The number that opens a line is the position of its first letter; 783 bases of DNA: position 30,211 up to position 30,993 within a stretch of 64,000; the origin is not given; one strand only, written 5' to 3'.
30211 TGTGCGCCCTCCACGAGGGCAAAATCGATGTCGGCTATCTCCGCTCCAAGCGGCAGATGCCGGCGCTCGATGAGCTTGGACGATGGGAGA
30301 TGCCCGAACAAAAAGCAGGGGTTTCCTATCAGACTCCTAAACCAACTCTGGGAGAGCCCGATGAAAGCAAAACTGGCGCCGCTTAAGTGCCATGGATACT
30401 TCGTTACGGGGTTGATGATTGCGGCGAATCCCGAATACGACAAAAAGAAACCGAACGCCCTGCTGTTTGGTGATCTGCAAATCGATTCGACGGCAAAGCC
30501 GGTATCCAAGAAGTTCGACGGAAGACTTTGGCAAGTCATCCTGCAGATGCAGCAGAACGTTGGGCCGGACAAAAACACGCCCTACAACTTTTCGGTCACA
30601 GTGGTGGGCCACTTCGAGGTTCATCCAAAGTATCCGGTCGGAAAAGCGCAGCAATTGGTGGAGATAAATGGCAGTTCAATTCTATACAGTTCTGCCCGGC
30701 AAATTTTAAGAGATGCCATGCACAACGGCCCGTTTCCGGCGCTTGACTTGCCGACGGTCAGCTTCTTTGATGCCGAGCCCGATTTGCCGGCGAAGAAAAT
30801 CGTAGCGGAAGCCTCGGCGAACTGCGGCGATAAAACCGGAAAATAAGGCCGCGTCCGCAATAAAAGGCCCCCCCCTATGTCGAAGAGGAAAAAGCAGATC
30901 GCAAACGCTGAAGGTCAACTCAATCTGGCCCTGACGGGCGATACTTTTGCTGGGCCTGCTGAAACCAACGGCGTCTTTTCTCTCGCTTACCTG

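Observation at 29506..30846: Tripartite toxin / antitoxin / SecB-like chaperone (TAC-type) module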

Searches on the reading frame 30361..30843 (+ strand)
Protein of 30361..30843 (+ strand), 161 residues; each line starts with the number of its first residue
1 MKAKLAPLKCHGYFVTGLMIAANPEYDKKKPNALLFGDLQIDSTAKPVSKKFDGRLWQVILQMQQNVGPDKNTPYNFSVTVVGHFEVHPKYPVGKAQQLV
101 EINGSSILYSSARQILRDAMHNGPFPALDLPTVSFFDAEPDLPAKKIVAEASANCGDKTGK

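Call 3: search_protein_families(library=pfam, proteins=[window:30361-30843:+], max_evalue=1)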
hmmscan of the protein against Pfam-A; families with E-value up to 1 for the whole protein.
window:30361-30843:+ (161 aa): 1 family
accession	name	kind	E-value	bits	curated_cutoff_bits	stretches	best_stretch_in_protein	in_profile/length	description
PF02556.19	SecB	-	1e-07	32.4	26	1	49-135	45-130/141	Preprotein translocase subunit SecB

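Call 4: search_protein_families(library=ncbifam, proteins=[window:30361-30843:+], max_evalue=1)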
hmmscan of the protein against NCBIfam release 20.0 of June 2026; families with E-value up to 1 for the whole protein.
window:30361-30843:+ (161 aa): 5 families
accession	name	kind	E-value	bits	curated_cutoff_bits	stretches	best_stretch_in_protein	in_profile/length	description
NF004392.0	PRK05751.1-3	equivalog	2.1e-06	27.6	143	1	39-136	47-140/160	protein-export chaperone SecB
NF004393.0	PRK05751.1-4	equivalog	5.6e-06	26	180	1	49-135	54-139/165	protein-export chaperone SecB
TIGR00809.1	secB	equivalog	0.0098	15.9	102.8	1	49-135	44-129/140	protein-export chaperone SecB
NF004394.0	PRK05751.1-5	equivalog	0.045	13.6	181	1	56-135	54-132/156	protein-export chaperone SecB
NF009590.0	PRK13031.1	equivalog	0.063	13.6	244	1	35-135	38-132/149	preprotein translocase subunit SecB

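Call 13: search_solved_structures(query=window:30361-30843:+, max_evalue=1, show_alignments=2)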
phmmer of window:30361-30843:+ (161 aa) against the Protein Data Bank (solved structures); distinct sequences matched with E-value up to 1: 0.

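Call 48: search_protein_families(library=padloc, proteins=[window:30361-30843:+], max_evalue=0.01)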
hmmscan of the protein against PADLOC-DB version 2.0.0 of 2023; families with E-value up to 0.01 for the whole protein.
window:30361-30843:+ (161 aa): 0 families

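Call 54: search_dna_similar(query=window:30361-30843:+, collection=plasmids, mode=protein, max_evalue=0.001, max_rows=20)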
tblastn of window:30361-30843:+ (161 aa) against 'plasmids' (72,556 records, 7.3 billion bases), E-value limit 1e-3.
Records with a match: 1; places in all: 1; records where one place covers at least 80% of the query: 0.
Best place of each record, by identity: <60% 1.
By first word of the organism name: Cupriavidus 1.
By predicted mobility (MOB-suite, as given by PLSDB): conjugative 1.
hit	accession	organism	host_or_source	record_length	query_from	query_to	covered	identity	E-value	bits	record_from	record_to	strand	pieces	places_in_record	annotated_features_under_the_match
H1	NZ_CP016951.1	Cupriavidus taiwanensis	Mimosa,single cell,nodules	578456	55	140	53%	28.7%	3e-4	47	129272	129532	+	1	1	protein-export chaperone SecB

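Call 77: search_solved_structures(query=A5, max_evalue=1, show_alignments=2)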
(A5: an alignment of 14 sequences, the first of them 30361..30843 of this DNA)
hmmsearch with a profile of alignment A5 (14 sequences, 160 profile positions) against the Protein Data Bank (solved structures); distinct sequences matched with E-value up to 1: 4.
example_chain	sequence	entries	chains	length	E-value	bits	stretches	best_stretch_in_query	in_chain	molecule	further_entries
1fx3_A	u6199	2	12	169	0.022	18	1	52-156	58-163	PROTEIN-EXPORT PROTEIN SECB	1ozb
2l42_A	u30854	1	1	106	0.081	16.1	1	94-134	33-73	DNA-binding protein RAP1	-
5jtl_A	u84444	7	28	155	0.12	15.6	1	44-138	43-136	Protein-export protein SecB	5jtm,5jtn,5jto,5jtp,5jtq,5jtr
1qyn_A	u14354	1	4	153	0.14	15.4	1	44-137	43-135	Protein-export protein secB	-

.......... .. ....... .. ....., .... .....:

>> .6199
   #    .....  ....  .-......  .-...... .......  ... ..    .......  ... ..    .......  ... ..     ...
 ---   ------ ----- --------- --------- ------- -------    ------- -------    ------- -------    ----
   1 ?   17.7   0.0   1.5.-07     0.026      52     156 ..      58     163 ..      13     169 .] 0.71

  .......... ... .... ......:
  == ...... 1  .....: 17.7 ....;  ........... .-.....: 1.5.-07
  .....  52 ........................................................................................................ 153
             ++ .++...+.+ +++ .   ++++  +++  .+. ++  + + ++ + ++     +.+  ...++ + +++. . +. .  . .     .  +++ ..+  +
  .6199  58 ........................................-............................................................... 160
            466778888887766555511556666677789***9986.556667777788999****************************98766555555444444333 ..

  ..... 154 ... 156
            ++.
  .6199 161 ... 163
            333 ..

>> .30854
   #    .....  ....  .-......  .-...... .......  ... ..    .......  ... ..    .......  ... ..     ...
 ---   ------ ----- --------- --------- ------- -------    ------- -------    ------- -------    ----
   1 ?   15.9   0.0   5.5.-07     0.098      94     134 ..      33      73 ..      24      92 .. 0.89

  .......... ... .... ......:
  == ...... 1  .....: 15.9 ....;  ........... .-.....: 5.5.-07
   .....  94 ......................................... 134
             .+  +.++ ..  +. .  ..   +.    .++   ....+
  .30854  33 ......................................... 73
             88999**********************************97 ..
